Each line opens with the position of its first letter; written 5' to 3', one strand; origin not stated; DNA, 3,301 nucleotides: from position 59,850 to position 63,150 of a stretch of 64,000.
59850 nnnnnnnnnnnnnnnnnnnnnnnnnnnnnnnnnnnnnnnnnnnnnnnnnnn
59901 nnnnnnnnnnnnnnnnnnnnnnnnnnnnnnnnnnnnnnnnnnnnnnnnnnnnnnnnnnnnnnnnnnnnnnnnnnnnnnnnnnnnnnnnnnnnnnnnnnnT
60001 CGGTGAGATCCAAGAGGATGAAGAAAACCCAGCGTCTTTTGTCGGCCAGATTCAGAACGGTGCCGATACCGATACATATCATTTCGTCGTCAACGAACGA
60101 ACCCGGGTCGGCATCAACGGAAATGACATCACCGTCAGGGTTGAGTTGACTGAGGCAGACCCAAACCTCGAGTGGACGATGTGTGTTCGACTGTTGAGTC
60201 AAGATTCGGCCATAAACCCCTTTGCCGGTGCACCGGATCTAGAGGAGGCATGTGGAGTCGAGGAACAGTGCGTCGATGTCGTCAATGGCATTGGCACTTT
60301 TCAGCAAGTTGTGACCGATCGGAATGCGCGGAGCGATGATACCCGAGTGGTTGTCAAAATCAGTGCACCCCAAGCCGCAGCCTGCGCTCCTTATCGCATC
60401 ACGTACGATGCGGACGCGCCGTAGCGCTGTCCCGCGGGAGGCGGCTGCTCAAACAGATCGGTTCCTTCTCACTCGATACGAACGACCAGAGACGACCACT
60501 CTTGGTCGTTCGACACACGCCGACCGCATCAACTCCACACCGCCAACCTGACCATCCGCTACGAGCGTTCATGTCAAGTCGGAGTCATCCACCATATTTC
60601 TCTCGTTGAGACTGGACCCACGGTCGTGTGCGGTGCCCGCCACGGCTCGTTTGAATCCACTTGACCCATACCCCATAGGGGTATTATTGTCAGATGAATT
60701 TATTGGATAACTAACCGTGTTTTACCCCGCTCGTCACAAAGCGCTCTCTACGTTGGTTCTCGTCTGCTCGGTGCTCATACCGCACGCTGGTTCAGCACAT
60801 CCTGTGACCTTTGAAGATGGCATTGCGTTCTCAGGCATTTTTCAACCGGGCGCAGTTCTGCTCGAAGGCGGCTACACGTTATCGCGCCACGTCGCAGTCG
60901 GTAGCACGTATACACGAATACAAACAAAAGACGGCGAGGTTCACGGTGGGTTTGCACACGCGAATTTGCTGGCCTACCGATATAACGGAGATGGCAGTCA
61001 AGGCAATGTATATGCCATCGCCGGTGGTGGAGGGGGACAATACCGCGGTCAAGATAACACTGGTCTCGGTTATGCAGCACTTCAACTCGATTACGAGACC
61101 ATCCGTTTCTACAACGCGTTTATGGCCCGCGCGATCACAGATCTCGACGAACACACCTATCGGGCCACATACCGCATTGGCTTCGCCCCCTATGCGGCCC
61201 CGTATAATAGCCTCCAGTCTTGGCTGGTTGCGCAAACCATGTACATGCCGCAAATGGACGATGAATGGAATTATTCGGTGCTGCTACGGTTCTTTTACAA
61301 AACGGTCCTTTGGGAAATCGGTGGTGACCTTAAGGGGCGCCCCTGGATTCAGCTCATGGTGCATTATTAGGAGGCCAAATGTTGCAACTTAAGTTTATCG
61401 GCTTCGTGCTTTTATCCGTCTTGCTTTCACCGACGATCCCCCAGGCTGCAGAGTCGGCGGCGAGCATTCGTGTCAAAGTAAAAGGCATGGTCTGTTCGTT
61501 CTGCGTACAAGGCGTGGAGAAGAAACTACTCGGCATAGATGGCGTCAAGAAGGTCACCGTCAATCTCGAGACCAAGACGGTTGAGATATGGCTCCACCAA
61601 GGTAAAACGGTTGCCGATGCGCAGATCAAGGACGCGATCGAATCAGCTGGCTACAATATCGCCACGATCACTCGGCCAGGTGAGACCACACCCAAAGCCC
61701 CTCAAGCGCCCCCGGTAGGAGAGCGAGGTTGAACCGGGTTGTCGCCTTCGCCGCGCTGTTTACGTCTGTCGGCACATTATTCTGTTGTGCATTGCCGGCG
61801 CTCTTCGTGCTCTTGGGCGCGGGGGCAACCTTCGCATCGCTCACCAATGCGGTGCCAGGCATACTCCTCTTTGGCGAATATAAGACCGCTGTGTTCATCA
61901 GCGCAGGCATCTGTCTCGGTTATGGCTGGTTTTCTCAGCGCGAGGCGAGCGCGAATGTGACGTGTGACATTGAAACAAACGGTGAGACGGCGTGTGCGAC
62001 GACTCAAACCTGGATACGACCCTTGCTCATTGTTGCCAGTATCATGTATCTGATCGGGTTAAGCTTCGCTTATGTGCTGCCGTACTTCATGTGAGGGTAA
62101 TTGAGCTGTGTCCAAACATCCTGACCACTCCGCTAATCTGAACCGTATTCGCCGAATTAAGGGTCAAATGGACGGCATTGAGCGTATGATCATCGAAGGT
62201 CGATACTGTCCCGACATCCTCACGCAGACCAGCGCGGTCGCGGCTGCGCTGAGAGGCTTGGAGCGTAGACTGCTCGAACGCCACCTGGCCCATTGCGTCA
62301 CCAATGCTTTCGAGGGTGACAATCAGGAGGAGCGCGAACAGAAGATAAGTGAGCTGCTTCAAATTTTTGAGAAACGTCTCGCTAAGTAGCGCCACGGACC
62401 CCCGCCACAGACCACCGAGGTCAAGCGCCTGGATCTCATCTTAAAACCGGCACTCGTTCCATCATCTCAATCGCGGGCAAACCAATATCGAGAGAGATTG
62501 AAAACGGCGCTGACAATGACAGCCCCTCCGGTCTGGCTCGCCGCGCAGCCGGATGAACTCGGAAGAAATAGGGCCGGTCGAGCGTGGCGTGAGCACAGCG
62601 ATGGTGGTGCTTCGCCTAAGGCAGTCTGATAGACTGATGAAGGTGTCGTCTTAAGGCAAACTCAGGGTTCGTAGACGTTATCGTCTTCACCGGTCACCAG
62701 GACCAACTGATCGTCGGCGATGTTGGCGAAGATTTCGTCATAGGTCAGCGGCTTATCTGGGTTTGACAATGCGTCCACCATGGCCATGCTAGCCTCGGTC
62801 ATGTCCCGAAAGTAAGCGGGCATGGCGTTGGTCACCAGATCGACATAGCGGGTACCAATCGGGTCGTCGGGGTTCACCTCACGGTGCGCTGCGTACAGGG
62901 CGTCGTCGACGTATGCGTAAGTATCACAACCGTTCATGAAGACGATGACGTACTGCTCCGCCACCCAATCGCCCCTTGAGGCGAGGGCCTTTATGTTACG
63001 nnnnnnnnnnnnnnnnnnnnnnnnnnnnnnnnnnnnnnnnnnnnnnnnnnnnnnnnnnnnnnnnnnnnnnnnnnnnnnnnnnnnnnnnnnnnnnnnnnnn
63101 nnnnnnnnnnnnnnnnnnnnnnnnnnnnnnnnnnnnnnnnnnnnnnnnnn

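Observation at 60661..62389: Mer-like (OMP / MerP / MerT) transport operon lacking a reductase, controlled by a CsoR-family repressor with a textbook-like CsoR operator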

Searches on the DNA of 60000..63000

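Call 76: search_rna_families(source=window, start=60000, end=63000, threshold=evalue, max_evalue=0.1)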
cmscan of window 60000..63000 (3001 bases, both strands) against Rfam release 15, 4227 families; matches with E-value up to 0.1: 0.
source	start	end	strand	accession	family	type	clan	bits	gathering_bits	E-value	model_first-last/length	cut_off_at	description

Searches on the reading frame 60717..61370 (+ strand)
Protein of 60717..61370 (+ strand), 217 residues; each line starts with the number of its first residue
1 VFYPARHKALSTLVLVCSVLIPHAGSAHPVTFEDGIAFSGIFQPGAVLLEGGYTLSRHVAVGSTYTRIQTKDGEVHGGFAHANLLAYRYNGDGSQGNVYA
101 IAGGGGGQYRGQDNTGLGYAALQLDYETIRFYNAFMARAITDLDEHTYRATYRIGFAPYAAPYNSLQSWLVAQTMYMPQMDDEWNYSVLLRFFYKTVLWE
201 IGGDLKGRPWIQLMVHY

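Call 3: search_protein_families(library=pfam, proteins=[window:60717-61370:+], max_evalue=0.1)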
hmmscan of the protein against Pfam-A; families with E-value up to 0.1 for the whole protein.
window:60717-61370:+ (217 aa): 0 families

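Call 4: search_protein_families(library=ncbifam, proteins=[window:60717-61370:+], max_evalue=0.1)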
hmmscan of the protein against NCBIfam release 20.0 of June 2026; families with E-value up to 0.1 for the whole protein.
window:60717-61370:+ (217 aa): 0 families

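Call 20: find_homologous_proteins(query=window:60717-61370:+)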
Query window:60717-61370:+ (217 aa): 21 proteins with E <= 0.001 among 154 candidates.
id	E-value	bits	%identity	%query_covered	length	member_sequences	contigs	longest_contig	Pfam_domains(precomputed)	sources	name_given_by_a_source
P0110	2.9e-145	499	100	100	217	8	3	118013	-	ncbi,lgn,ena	ncbi:MAG: hypothetical protein ACON3Z_19455 [Bradymonadia bacterium]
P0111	2.2e-101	356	70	100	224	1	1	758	-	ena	-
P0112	5.0e-91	322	72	88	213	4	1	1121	-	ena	-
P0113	3.3e-90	319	66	98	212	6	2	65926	-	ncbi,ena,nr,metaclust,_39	ncbi:MAG: hypothetical protein CMH52_10610 [Myxococcales bacterium]|nr:hypothetical protein [Myxococ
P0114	1.1e-80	288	63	88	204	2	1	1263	-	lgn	-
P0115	2.1e-69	251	59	93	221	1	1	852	-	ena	-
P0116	8.2e-69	249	55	94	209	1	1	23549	-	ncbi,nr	ncbi:MAG: hypothetical protein VX589_07380 [Myxococcota bacterium]|nr:hypothetical protein [Myxococc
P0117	8.5e-68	246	57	94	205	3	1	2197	-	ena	-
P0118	5.6e-67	243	56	96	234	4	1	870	-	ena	-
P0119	1.3e-65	239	54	94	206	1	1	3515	-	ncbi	-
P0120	1.3e-63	233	55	90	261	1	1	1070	-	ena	-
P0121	4.6e-63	231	52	96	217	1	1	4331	-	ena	-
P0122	6.0e-55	204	65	59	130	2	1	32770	-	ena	-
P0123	2.9e-42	163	45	88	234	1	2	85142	-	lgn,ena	-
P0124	5.3e-41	159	43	89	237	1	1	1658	-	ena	-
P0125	4.5e-40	155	52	67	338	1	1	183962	-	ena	-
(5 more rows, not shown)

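Call 27: predict_structure(alignment_id=A2)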
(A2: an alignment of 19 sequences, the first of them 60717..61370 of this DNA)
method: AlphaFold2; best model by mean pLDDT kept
length: 217 residues; sequences in the alignment: 19
mean_pLDDT: 89.0   pTM: 0.77
mean pLDDT of the five models: 89.0, 86.2, 86.0, 83.8, 77.7
residues with pLDDT >= 90: 153; 70-90: 43; 50-70: 15; < 50: 6
segments of 3 or more residues with pLDDT < 50: 24-26
pLDDT, mean of each block of 10 residues (from residue 1): 60 75 52 84 94 94 97 96 96 93 97 96 94 97 96 93 89 92 89 91 93 91
secondary structure, 60 per line:
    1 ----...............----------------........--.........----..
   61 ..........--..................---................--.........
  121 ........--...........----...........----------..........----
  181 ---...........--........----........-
elements in order: H5-19 E36-43 E46-54 E59-70 E73-90 E94-109 E112-128 E131-141 E146-156 E167-176 E184-194 E197-204 E209-216

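Call 29: fold_search(model_id=the predicted structure, library=pdb)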
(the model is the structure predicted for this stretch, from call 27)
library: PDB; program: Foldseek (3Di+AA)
matches with E <= 10: 767; with E <= 0.001: 0
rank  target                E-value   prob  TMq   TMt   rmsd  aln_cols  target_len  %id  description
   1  4rl8_C                1.1e-03  1.00  0.45  0.38   7.5       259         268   12  Crystal structure of the COG4313 outer membrane channel from Pseudomonas putida F1 (released 2015-07-29)
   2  4pr7_A                1.1e-03  1.00  0.48  0.57   5.1       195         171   12  KdgM porin in complex with disordered oligogalacturonate (released 2014-06-11)
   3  8xua_A                1.3e-03  1.00  0.43  0.44   7.9       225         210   14  Oligogalacturonate-specific porin from Vibrio harveyi (VhGalP) (released 2024-12-25)
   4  3aeh_A                1.3e-03  1.00  0.44  0.36  14.7       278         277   14  Integral membrane domain of autotransporter Hbp (released 2010-07-07)
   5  5onu_A                1.6e-03  0.97  0.27  0.21  13.5       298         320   10  Trimeric OmpU structure (released 2018-01-03)
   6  6ehe                  1.7e-03  1.00  0.34  0.27  11.5       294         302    9  OmpTdeltaL8 (loop L8 deletion mutant of OmpT), an outer membrane protein of Vibrio cholerae (released 2018-04-25)
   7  4fqe                  1.8e-03  1.00  0.47  0.57   5.1       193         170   11  KdgM porin (released 2013-06-26)
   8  9oqa                  1.8e-03  1.00  0.45  0.20  11.9       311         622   14  Cryo-EM structure of AaaA, a Pseudomonas Aeruginosa autotransporter (released 2025-08-13)
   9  4frx_A                2.4e-03  1.00  0.40  0.25   9.9       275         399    8  Crystal Structure of Pseudomonas aeruginosa OccK8 (OprE) (released 2013-07-24)
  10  2wjq                  2.7e-03  1.00  0.44  0.46   6.7       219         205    8  NanC porin structure in hexagonal crystal form. (released 2009-10-13)
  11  5o68_I                2.7e-03  1.00  0.48  0.42   8.9       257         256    7  Crystal Structure of the Pseudomonas functional amyloid secretion protein FapF - R157A mutant (released 2017-08-23)
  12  6ehb_A                2.7e-03  0.98  0.29  0.22  13.6       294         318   10  OmpU, an outer membrane protein, of Vibrio cholerae (released 2018-04-25)
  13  6ehd                  3.2e-03  0.99  0.33  0.25  12.6       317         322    8  OmpT (in-vitro folded), an outer membrane protein of Vibrio cholerae (released 2018-04-25)
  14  4e1s                  3.3e-03  1.00  0.45  0.41   5.9       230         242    9  X-ray crystal structure of the transmembrane beta-domain from intimin from EHEC strain O157:H7 (released 2012-06-13)
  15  3upg                  3.6e-03  0.96  0.28  0.22  13.3       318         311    8  Loop deletion mutant of Salmonella typhi osmoporin (OmpC):an Outer Membrane Protein. (released 2012-11-28)
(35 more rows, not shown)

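Call 45: search_dna_similar(query=window:60717-61367:+, collection=plasmids, mode=protein, max_evalue=0.001, max_rows=25)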
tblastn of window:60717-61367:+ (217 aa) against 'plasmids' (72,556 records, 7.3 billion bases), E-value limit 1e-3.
No match.

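Call 48: find_encoding_contigs(protein=window:60717-61370:+, flank=10000, max_places=4)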
Protein window:60717-61370:+ (217 aa): 6 contigs read that carry it; 4 places shown.
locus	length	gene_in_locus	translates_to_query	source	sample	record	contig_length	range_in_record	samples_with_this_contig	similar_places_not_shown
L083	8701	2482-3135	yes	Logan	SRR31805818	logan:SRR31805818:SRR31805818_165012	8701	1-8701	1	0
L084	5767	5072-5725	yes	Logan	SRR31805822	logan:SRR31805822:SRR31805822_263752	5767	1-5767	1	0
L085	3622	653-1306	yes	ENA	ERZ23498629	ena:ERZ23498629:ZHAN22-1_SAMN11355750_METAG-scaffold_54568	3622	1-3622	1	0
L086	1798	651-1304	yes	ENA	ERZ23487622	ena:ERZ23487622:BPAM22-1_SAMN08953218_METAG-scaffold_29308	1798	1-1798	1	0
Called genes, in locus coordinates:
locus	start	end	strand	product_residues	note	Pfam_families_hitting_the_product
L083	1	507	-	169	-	?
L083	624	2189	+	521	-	PF11617:Cu-binding_MopE (faint)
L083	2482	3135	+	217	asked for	-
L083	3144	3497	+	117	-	PF00403:HMA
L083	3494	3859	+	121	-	-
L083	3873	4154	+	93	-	PF02583:Trns_repr_metal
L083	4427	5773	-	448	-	-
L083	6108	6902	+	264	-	-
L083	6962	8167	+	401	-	-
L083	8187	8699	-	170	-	?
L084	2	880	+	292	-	?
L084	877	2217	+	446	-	PF07586:HXXSHH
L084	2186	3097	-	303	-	PF24784:Temptin_C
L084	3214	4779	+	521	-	PF11617:Cu-binding_MopE (faint)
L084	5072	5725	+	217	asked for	-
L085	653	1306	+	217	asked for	-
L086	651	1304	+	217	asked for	-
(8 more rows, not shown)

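Call 69: search_protein_representatives(alignment_id=A2)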
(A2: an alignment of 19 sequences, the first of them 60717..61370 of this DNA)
Query: 19 sequences, 207 profile positions. Proteins with E-value up to 0.001 (for the whole library): 782; up to 1e-10: 573; up to 1e-30: 245. The best 150 are listed.
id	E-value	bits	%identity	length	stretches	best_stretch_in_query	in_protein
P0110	1.7e-92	324.8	-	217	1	4-207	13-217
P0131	4.9e-72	257.9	-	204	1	6-206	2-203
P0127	1.5e-71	256.4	-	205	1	11-207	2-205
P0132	1.4e-64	233.6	-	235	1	5-207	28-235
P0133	1.4e-63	230.3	-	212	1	7-207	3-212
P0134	2.0e-63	229.8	-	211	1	8-207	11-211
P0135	7.3e-63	228.0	-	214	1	7-207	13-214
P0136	2.6e-60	219.6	-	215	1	9-206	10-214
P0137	2.7e-60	219.6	-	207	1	1-207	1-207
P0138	3.4e-59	216.0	-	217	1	11-207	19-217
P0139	2.2e-58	213.3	-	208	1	1-207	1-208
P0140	2.5e-58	213.2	-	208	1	1-207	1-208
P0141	4.3e-58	212.4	-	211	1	1-207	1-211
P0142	2.3e-57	210.0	-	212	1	4-206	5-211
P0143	4.4e-57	209.1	-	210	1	4-206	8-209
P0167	1.4e-49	184.6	-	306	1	5-207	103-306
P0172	1.2e-48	181.6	-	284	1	10-206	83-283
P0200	3.0e-45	170.4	-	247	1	6-207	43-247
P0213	1.2e-43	165.2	-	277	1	7-207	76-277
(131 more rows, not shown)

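Call 75: search_protein_families(library=pfam, proteins=[P0125, P0167, P0172, P0213, P0200, P0120], max_evalue=0.001)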
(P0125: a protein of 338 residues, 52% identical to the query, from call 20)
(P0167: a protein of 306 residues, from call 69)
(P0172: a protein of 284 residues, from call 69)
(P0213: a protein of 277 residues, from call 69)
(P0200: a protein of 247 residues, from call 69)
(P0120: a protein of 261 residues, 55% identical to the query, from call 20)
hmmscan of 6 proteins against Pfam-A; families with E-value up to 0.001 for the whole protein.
P0125 (338 aa): 0 families

P0167 (306 aa): 0 families

P0172 (284 aa): 0 families

P0213 (277 aa): 0 families

P0200 (247 aa): 0 families

P0120 (261 aa): 0 families

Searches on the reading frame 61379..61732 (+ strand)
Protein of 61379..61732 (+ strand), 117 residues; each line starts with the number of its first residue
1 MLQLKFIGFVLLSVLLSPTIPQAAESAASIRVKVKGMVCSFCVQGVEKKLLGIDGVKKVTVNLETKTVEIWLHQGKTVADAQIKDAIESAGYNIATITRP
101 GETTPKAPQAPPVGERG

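Call 3: search_protein_families(library=pfam, proteins=[window:61379-61732:+], max_evalue=0.1)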
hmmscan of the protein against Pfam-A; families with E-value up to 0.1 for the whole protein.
window:61379-61732:+ (117 aa): 2 families
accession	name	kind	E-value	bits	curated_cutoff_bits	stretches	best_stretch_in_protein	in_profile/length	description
PF00403.32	HMA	-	2.7e-12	47.3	24.8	1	32-92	2-61/62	Heavy-metal-associated domain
PF13313.11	DUF4082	-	0.042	14.3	28.4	1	60-105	38-82/143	Domain of unknown function (DUF4082)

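Call 4: search_protein_families(library=ncbifam, proteins=[window:61379-61732:+], max_evalue=0.1)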
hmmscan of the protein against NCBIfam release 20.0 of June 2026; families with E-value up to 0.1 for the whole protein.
window:61379-61732:+ (117 aa): 15 families
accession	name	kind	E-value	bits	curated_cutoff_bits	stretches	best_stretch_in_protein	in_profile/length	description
NF033795.1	chaper_CopZ_Bs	exception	7.9e-17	61.2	91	1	32-94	4-65/66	copper chaperone CopZ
TIGR00003.1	TIGR00003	subfamily_domain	2.8e-14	53.1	62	1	31-94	3-65/66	copper ion binding protein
NF047957.1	CopZ_AFE_1862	equivalog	3.4e-13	49.8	85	1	30-93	1-60/62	CopZ family metallochaperone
NF033781.1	chaper_CopP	exception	2.2e-12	47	112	1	31-94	3-64/65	copper-binding metallochaperone CopP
NF033794.2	chaper_CopZ_Eh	exception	5.6e-12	45.6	95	1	31-93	3-64/68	copper chaperone CopZ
NF045683.1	MerT_CopZ_Se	exception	3.7e-10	39.7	375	1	22-96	156-229/235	MerT/CopZ fusion-like heavy metal transport selenoprotein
NF033556.1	MerTP_fusion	equivalog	9.1e-10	38.4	180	1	22-94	114-185/186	mercuric transport protein MerTP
NF041115.1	UxxU_metal_bind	equivalog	1.2e-09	38.2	95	1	27-97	3-72/74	metal-binding (seleno)protein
TIGR02052.1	MerP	equivalog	4.1e-09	36.8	92.55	1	12-93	10-87/92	mercury resistance system periplasmic binding protein MerP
NF007952.0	PRK10671.1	equivalog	2.8e-08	32.4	1316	1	19-98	93-169/838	copper-exporting P-type ATPase CopA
NF010311.1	PRK13748.1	subfamily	1.6e-07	30.6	600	1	31-100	2-69/560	mercury(II) reductase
NF033775.1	P_type_ZntA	exception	6.4e-07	28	1240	1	22-104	42-121/732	Zn(II)/Cd(II)/Pb(II) translocating P-type ATPase ZntA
NF008262.1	PRK11033.1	equivalog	3.5e-06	25.8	1005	1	24-103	37-113/731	zinc/cadmium/mercury/lead-transporting ATPase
NF047536.1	Cu_chaper_CsoZ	equivalog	0.051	14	77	1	33-70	6-43/66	putative copper chaperone CsoZ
NF005590.0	PRK07315.1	equivalog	0.054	12.8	443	1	49-89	186-224/293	class II fructose-bisphosphate aldolase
